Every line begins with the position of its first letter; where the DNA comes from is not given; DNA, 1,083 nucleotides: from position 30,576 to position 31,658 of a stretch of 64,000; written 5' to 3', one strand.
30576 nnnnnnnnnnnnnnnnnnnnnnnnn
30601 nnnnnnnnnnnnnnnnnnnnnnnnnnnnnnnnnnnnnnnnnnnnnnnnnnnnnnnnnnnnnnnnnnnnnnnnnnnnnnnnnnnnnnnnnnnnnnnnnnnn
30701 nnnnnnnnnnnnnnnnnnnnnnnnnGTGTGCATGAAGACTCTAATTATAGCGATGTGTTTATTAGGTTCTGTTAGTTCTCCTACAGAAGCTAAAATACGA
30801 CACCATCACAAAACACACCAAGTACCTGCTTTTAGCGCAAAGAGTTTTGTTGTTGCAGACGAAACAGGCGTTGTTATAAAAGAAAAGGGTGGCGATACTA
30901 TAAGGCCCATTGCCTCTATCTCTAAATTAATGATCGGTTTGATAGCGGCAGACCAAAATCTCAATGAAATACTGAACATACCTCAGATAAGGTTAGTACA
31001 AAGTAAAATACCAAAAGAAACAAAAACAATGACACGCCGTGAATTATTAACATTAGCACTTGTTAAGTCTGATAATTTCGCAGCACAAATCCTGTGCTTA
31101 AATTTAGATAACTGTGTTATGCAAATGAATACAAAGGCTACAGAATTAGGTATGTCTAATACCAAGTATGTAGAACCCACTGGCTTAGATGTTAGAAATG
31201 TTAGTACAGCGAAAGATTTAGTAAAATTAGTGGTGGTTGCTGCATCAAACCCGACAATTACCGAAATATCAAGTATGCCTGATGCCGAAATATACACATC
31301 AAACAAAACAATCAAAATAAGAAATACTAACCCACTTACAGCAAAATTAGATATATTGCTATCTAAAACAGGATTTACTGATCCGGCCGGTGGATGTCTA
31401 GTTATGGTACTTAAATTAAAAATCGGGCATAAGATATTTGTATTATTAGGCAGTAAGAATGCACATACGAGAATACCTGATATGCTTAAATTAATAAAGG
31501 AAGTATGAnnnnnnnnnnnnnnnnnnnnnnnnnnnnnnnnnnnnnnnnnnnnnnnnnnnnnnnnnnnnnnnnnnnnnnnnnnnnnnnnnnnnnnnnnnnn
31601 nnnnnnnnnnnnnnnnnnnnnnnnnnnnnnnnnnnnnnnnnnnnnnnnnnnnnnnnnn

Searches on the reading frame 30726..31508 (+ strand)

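Call 98: search_protein_families(library=phrogs, proteins=[window:30726-31508:+], max_evalue=0.00001)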
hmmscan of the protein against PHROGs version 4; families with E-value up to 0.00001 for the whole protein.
window:30726-31508:+ (260 aa): 1 family
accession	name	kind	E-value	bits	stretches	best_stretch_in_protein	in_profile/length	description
phrog_5304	-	other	3.1e-16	60.1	1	30-256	20-265/386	peptidase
